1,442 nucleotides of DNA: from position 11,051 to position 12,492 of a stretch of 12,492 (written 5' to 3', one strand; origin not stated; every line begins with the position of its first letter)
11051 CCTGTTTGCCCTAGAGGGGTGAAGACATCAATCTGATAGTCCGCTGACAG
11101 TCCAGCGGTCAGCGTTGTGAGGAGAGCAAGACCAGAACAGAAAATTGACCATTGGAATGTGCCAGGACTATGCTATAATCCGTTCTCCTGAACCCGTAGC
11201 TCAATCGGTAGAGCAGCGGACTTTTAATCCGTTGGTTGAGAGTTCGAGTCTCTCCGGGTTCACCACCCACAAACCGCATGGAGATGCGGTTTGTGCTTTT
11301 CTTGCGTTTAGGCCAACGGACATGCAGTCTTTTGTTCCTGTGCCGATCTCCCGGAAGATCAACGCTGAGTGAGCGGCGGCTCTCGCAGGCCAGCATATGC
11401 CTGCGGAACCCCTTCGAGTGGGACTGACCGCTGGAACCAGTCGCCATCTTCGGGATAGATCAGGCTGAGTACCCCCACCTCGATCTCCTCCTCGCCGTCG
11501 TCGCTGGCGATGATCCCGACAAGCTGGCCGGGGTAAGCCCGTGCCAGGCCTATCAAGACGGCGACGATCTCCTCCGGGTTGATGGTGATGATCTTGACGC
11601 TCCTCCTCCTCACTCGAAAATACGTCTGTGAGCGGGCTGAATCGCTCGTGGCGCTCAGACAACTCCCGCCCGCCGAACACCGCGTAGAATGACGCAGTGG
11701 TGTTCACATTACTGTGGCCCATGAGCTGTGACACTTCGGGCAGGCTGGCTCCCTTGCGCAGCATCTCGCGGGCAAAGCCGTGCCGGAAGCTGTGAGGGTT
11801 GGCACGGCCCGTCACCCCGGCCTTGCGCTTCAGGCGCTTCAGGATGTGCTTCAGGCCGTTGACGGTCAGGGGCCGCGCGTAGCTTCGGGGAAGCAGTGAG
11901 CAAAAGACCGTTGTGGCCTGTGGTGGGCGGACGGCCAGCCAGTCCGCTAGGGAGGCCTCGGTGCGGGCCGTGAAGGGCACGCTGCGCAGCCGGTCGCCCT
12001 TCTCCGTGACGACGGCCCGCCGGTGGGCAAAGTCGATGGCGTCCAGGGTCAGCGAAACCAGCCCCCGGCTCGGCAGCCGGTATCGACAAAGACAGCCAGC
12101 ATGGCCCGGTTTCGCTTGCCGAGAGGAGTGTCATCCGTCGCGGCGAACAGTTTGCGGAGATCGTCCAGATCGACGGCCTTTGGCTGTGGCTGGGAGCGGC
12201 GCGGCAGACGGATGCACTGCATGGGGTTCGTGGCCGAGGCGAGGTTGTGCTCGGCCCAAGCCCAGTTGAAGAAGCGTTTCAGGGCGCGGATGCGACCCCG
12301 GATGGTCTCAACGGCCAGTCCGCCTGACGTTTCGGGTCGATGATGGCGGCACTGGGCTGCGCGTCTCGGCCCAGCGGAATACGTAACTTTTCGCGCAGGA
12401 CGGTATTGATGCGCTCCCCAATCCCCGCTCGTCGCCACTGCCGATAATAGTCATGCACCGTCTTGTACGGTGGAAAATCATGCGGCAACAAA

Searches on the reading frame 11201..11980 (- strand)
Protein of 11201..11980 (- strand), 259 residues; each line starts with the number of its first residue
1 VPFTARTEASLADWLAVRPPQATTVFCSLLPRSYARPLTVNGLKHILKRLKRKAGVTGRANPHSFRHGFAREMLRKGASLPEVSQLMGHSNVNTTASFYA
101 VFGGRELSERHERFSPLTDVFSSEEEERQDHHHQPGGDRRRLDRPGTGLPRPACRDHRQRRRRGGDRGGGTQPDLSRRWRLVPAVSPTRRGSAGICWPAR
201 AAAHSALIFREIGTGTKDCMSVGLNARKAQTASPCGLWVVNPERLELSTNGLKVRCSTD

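Call 52: search_protein_families(library=pfam, proteins=[window:11201-11980:-], max_evalue=10)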
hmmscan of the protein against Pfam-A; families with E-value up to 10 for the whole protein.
window:11201-11980:- (259 aa): 2 families
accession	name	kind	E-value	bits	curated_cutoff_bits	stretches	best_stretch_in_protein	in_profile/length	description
PF00589.27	Phage_integrase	-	3.2e-18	66.5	27.1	1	3-100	71-166/172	Phage integrase family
PF11917.13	DUF3435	-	0.031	13.7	25.8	1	35-95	170-231/418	Protein of unknown function (DUF3435)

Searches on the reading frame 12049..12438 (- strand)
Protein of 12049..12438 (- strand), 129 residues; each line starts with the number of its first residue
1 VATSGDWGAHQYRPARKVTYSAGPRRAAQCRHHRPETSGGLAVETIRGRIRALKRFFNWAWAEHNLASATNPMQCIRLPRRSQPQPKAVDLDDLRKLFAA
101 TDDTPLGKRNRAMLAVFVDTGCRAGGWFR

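Call 52: search_protein_families(library=pfam, proteins=[window:12049-12438:-], max_evalue=10)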
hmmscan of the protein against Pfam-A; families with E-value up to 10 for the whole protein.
window:12049-12438:- (129 aa): 1 family
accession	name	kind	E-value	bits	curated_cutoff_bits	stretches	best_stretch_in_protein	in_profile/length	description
PF00589.27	Phage_integrase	-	0.037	14.3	27.1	1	89-125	3-39/172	Phage integrase family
